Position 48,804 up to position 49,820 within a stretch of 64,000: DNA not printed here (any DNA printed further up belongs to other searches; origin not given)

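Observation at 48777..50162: FCP1/NIF-type HAD phosphatase with the catalytic DxDx(T/V) replaced by DLNG, a candidate pseudophosphatase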

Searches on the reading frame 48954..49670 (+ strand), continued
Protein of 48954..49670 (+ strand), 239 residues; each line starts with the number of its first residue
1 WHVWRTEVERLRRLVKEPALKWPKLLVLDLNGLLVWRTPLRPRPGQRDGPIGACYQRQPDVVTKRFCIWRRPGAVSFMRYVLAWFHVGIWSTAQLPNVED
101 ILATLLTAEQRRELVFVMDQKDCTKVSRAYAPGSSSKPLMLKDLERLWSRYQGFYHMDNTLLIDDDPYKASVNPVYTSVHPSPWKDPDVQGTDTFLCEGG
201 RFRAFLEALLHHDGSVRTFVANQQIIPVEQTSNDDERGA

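Call 64: search_solved_structures(query=A3, max_evalue=0.001, show_alignments=5)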
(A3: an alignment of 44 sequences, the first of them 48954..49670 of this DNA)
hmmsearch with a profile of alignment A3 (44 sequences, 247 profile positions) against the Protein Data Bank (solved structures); distinct sequences matched with E-value up to 0.001: 12.
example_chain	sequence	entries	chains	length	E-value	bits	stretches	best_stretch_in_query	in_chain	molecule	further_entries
3shq_A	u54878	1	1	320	5.5e-14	55.4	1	11-210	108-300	UBLCP1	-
1ta0_A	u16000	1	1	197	7.7e-10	41.8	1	25-227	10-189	Carboxy-terminal domain RNA polymerase II polypeptide A small phosphatase 1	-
1t9z_A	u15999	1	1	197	1.1e-09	41.4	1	25-226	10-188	Carboxy-terminal domain RNA polymerase II polypeptide A small phosphatase 1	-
3pgl_A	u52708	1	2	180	3e-09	39.9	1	25-213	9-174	Carboxy-terminal domain RNA polymerase II polypeptide A small phosphatase 1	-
3l0y_A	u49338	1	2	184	4.3e-09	39.4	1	25-213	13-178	Carboxy-terminal domain RNA polymerase II polypeptide A small phosphatase 1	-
4ygy_A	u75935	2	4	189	1.5e-08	37.6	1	25-215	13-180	Carboxy-terminal domain RNA polymerase II polypeptide A small phosphatase 1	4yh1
2ghq_A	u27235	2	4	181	2e-08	37.2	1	25-213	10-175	Carboxy-terminal domain RNA polymerase II polypeptide A small phosphatase 1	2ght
6du2_A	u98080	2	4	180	2.1e-08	37.1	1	25-213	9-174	carboxy-terminal domain RNA polymerase II polypeptide A small phosphatase 1 isoform X2 | Carboxy-terminal domain RNA polymerase II polypeptide A small phosphata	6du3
2hhl_A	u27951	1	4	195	1.2e-07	34.6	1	29-105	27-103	CTD small phosphatase-like protein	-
2q5e_A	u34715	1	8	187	1.3e-07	34.5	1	26-209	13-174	Carboxy-terminal domain RNA polymerase II polypeptide A small phosphatase 2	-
3l0b_A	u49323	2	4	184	1.4e-07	34.4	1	25-106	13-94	Carboxy-terminal domain RNA polymerase II polypeptide A small phosphatase 1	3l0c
8ujl_A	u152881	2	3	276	1e-06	31.6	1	26-221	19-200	CTD nuclear envelope phosphatase 1,Nuclear envelope phosphatase-regulatory subunit 1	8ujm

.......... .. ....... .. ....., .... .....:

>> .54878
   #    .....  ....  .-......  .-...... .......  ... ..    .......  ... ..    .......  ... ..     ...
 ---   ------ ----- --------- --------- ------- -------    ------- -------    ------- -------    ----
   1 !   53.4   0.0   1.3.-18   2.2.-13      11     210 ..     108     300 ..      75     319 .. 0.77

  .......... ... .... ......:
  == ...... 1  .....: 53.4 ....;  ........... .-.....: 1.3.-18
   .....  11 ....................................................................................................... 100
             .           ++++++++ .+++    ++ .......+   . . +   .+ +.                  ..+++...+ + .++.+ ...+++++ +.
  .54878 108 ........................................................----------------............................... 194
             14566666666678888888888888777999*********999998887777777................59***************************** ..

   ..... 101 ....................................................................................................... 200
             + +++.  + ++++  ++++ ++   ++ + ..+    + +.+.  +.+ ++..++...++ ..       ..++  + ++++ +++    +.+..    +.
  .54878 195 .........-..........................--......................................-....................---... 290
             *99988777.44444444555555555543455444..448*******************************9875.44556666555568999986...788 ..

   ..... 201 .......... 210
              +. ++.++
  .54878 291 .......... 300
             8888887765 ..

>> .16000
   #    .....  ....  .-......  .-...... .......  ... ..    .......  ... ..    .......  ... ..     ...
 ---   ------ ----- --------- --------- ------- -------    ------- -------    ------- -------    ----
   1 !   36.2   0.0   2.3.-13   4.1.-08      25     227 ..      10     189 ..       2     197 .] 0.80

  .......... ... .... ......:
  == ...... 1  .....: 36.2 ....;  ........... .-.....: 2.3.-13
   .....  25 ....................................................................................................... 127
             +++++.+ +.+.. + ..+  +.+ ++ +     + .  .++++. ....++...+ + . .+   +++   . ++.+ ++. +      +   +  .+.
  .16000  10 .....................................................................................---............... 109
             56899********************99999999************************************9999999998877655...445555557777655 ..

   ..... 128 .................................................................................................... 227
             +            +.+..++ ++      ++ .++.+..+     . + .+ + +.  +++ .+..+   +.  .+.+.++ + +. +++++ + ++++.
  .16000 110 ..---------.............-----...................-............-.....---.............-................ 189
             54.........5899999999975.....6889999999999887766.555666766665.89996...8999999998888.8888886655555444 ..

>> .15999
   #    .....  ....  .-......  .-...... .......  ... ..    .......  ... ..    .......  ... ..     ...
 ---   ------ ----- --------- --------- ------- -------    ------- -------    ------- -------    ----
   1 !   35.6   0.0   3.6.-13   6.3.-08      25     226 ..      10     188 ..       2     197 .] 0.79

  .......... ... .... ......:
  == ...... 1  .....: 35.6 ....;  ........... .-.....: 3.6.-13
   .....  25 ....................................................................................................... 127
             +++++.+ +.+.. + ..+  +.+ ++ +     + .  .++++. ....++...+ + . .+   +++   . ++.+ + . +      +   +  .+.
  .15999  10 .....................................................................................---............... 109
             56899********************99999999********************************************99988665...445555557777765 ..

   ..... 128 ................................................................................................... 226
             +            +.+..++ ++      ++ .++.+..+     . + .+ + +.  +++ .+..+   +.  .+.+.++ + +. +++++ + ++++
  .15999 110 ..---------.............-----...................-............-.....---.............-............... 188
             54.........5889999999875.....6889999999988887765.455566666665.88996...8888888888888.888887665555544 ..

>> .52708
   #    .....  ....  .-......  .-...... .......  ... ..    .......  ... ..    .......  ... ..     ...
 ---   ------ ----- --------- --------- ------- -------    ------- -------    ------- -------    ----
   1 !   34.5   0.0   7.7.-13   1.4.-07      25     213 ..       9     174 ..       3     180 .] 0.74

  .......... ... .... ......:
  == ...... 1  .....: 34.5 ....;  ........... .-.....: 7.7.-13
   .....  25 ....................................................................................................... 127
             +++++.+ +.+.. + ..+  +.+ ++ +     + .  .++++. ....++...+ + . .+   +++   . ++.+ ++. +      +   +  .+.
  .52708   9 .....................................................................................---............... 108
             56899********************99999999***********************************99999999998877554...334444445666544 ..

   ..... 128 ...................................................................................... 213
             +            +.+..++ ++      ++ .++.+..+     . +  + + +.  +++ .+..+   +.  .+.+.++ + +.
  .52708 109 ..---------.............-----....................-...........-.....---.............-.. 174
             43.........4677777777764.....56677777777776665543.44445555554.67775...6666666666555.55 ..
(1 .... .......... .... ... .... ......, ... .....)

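Call 70: list_cluster_members(proteins=[P0050, P0063, P0094, P0111, P0057, P0127, P0039, P0051, P0068, P0082])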
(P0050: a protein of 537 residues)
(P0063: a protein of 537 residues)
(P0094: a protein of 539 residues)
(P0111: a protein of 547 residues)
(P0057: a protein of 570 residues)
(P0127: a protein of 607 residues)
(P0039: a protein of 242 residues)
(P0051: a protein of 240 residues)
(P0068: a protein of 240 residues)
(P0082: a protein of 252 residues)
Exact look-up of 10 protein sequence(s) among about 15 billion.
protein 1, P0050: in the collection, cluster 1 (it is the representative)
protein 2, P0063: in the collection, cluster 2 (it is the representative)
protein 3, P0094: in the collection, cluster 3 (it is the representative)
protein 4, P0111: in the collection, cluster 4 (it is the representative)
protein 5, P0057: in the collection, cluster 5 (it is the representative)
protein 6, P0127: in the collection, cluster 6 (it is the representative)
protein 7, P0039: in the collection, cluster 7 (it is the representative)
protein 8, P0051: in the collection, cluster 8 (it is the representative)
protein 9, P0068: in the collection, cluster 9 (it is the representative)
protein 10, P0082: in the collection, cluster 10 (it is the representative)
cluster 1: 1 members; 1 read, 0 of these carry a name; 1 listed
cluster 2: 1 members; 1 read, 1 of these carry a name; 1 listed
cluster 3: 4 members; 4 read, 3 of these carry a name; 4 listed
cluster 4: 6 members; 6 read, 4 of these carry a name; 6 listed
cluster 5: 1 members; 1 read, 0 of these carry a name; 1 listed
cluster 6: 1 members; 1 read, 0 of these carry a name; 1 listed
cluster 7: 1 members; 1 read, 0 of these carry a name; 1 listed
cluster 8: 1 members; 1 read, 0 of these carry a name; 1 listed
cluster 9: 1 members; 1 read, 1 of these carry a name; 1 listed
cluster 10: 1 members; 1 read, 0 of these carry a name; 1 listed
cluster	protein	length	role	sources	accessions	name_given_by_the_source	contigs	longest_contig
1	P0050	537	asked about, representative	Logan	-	-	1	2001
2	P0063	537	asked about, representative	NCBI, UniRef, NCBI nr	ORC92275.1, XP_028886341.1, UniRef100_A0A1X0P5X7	uncharacterized protein TM35_000044890 [Trypanosoma theileri] | Mitochondrial import inner membrane translocase subunit TIM50 n=1 Tax=Trypanosoma ...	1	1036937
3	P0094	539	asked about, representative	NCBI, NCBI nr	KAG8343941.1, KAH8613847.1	putative NLI interacting factor like phosphatase [Trypanosoma vivax] | hypothetical protein TRVL_05232 [Trypanosoma vivax]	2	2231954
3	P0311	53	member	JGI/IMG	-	hypothetical protein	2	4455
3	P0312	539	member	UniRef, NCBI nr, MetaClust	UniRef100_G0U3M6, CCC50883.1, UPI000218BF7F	Mitochondrial import inner membrane translocase subunit TIM50 n=1 Tax=Trypanosoma vivax ... | conserved hypothetical protein [Trypanosoma vivax Y486] | status=active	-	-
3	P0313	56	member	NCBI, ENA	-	-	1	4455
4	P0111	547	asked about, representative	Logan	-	-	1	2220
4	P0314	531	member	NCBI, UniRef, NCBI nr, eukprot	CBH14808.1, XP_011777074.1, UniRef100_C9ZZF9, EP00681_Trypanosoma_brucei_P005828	hypothetical protein, conserved [Trypanosoma brucei gambiense DAL972] | Mitochondrial import inner membrane translocase subunit TIM50 n=1 Tax=Trypanosoma brucei ... | XP_011777074.1 hypothetical protein, conserved [Trypanosoma brucei gambiense DAL972]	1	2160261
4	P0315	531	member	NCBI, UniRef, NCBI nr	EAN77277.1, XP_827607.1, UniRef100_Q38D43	hypothetical protein, conserved [Trypanosoma brucei brucei TREU927] | Mitochondrial import inner membrane translocase subunit TIM50 n=1 Tax=Trypanosoma brucei ...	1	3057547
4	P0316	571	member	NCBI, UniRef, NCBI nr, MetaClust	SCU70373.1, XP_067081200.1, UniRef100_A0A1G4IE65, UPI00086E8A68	NLI interacting factor-like phosphatase, putative [Trypanosoma equiperdum] | Mitochondrial import inner membrane translocase subunit TIM50 n=1 Tax=Trypanosoma ... | status=active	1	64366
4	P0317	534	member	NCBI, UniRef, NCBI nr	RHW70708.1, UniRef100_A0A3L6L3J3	NLI interacting factor-like phosphatase [Trypanosoma brucei equiperdum] | Mitochondrial import inner membrane translocase subunit TIM50 n=1 Tax=Trypanosoma brucei ...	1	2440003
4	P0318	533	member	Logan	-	-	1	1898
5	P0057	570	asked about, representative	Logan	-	-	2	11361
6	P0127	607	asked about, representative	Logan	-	-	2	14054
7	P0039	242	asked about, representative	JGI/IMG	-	-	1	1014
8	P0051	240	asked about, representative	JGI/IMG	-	-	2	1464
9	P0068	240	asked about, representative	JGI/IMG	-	hypothetical protein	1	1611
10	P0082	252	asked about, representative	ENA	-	-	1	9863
